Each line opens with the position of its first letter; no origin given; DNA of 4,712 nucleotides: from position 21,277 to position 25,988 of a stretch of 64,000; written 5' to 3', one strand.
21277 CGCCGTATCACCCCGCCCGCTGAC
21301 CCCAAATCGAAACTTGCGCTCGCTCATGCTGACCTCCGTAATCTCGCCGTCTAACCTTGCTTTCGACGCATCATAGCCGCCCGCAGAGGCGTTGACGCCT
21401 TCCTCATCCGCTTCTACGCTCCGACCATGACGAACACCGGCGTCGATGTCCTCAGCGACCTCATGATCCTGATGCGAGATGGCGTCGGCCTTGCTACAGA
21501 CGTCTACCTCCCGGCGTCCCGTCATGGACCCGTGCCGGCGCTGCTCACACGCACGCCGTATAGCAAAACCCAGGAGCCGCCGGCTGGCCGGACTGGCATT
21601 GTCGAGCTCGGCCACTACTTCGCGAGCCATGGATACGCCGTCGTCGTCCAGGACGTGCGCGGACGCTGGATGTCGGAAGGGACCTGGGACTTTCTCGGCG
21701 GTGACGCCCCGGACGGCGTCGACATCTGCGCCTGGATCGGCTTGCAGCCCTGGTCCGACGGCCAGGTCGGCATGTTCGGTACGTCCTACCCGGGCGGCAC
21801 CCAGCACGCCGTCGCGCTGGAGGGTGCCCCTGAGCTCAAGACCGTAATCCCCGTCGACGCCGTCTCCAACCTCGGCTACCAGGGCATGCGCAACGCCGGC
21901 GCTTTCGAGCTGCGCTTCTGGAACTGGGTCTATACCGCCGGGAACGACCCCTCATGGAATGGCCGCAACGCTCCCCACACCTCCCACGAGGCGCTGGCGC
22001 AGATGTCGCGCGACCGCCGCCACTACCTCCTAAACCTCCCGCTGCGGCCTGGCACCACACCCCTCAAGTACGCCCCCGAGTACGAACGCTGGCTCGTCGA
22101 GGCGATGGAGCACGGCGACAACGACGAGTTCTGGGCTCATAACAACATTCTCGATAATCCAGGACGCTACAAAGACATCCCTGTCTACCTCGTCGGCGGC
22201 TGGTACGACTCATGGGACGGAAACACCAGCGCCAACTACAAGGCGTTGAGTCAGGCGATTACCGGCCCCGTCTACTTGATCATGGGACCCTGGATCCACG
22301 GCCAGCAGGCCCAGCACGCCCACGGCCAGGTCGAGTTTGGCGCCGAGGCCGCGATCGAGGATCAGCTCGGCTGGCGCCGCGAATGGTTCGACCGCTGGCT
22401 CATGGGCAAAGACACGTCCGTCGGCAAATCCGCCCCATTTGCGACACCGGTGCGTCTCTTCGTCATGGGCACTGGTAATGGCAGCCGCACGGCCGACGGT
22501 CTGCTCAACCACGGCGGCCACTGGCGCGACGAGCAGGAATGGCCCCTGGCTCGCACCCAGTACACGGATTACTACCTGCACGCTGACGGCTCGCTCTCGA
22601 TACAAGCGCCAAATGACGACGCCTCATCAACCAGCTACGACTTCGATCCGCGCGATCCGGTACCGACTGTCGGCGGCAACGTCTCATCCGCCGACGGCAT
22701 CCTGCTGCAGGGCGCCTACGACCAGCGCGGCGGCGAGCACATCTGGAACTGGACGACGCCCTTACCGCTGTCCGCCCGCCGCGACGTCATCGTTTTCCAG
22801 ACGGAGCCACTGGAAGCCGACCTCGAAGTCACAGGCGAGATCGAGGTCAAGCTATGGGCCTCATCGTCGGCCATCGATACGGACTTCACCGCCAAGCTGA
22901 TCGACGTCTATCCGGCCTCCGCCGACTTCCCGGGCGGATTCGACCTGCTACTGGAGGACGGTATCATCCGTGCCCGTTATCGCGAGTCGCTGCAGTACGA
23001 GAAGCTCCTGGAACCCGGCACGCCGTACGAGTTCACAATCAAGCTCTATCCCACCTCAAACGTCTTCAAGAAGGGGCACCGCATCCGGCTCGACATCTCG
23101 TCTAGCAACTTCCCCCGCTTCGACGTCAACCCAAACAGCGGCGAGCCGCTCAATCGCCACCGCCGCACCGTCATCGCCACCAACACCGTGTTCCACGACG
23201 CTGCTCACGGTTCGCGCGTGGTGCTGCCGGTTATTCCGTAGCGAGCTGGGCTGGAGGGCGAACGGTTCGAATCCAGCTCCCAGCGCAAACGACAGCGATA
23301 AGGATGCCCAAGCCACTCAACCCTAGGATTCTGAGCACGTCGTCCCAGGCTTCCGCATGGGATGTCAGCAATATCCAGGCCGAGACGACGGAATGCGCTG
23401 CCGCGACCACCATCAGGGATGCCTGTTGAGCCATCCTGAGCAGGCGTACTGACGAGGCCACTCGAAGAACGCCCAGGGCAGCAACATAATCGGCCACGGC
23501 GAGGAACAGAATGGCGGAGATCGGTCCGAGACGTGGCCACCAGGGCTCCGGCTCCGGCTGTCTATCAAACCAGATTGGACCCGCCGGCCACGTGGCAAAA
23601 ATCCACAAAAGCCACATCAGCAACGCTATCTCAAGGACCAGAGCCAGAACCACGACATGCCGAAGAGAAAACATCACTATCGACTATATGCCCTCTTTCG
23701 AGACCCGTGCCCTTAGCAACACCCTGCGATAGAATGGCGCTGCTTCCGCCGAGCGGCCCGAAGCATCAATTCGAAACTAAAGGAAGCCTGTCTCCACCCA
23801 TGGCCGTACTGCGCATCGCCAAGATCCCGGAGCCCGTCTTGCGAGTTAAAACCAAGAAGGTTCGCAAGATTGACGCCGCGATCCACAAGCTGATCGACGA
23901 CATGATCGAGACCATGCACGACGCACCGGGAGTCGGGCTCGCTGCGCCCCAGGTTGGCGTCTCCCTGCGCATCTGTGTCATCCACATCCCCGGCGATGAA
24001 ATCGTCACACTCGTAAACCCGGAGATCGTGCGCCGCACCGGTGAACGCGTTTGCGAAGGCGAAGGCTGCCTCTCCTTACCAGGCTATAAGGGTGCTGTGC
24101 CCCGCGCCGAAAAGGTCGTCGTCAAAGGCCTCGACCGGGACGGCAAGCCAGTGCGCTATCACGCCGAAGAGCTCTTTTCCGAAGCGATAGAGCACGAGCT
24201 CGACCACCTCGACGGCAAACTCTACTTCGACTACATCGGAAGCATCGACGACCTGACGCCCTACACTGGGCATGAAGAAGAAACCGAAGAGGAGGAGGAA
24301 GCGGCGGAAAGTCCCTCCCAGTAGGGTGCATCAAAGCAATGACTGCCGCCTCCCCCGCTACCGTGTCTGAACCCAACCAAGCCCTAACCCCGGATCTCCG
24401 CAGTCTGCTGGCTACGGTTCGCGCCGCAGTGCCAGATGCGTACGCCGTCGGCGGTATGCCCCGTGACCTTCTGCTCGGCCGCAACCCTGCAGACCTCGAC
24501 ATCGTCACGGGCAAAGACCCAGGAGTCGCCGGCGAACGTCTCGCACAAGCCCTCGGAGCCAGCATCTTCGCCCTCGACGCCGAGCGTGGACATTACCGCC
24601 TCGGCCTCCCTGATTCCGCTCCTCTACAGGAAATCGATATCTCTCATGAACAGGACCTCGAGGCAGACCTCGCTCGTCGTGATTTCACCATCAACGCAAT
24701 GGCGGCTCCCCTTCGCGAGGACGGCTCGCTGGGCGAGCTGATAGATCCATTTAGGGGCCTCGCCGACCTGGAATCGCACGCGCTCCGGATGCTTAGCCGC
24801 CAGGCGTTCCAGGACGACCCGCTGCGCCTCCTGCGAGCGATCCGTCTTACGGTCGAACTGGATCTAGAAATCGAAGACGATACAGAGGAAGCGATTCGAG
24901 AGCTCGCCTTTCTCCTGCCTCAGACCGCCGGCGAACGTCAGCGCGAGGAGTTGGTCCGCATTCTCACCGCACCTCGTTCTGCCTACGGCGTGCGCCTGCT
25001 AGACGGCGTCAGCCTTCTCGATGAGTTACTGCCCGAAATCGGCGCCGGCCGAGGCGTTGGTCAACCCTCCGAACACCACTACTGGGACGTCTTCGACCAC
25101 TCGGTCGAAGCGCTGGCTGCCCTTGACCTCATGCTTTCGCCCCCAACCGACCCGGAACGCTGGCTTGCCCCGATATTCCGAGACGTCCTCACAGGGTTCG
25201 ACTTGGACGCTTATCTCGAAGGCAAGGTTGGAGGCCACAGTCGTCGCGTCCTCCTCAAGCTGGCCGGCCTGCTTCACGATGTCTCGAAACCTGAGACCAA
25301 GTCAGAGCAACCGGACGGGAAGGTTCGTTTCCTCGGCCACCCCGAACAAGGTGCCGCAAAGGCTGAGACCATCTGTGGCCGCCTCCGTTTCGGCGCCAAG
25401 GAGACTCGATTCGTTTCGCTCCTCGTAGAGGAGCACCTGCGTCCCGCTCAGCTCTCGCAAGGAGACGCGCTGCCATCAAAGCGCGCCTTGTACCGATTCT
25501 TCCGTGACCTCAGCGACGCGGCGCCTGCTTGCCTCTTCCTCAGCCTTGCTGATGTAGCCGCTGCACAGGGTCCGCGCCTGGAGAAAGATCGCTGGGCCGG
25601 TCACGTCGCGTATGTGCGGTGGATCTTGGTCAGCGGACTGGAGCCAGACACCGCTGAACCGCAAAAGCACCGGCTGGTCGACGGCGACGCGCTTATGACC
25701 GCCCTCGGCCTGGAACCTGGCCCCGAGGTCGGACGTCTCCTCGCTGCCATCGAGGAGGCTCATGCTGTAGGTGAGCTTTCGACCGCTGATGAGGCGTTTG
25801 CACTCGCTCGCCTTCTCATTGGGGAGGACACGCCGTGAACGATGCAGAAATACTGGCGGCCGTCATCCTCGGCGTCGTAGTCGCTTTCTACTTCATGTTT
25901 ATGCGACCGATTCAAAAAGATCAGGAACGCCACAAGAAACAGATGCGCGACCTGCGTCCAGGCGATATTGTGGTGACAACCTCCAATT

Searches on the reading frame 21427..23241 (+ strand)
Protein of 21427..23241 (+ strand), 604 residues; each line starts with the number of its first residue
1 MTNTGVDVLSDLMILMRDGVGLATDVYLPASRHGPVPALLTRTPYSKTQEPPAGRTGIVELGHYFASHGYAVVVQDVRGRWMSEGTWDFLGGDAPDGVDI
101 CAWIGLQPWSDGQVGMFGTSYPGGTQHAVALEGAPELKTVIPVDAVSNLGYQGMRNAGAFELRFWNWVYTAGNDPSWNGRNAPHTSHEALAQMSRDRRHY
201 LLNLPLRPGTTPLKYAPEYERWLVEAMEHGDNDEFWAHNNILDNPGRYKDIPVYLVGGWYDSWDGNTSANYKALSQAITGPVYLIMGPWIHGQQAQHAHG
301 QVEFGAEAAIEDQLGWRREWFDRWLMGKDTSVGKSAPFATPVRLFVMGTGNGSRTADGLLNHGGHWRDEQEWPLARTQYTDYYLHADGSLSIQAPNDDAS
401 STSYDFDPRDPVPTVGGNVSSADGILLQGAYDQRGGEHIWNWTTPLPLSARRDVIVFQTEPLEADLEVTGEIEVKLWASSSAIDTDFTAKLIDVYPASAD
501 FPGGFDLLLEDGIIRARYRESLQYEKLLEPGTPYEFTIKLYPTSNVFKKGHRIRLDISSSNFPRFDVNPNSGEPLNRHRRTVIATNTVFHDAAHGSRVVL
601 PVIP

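Call 42: search_protein_families(library=pfam, proteins=[window:21427-23241:+], max_evalue=0.00001)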
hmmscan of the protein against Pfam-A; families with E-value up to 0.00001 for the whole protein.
window:21427-23241:+ (604 aa): 2 families
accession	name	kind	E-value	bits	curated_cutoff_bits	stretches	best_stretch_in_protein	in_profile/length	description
PF02129.25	Peptidase_S15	-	2.9e-56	191.5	23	1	18-293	1-262/262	X-Pro dipeptidyl-peptidase (S15 family)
PF08530.16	PepX_C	-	1.5e-47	162.7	22.5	1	341-598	8-216/217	X-Pro dipeptidyl-peptidase C-terminal non-catalytic domain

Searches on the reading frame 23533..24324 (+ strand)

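Call 55: search_protein_families(library=pfam, proteins=[window:23533-24324:+], max_evalue=0.0001)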
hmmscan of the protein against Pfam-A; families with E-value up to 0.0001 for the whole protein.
window:23533-24324:+ (263 aa): 1 family
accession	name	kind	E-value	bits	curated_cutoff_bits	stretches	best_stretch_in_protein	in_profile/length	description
PF01327.26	Pep_deformylase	-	5.5e-48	162.9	22.8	1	93-237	2-152/156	Polypeptide deformylase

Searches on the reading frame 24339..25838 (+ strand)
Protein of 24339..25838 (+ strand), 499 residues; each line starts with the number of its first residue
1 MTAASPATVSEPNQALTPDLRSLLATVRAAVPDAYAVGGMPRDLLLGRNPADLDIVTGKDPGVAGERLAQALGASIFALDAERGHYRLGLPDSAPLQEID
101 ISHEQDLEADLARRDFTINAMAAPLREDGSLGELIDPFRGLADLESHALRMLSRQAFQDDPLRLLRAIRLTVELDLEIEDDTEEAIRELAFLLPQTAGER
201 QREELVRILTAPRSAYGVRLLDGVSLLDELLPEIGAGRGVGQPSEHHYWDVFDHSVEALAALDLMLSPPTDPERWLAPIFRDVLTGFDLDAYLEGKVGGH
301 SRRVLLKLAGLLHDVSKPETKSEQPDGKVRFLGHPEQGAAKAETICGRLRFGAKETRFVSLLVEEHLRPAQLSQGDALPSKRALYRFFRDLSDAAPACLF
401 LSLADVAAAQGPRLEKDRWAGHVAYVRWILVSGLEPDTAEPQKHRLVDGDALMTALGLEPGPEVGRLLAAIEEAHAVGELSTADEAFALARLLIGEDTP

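Call 43: search_protein_families(library=pfam, proteins=[window:24339-25838:+], max_evalue=0.00001)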
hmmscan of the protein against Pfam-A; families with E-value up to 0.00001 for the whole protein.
window:24339-25838:+ (499 aa): 4 families
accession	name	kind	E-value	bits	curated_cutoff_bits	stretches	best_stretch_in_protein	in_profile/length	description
PF01743.26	PolyA_pol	-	1.1e-16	61.7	23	1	34-150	1-126/126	Poly A polymerase head domain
PF12627.12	PolyA_pol_RNAbd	-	4e-14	52.6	22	1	176-234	2-60/64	Probable RNA and SrmB- binding site of polymerase A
PF01966.28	HD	-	8e-08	33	22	1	300-405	21-111/116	HD domain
PF13735.12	tRNA_NucTran2_2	-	7.2e-06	26.5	27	0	442-487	99-145/149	tRNA nucleotidyltransferase domain 2 putative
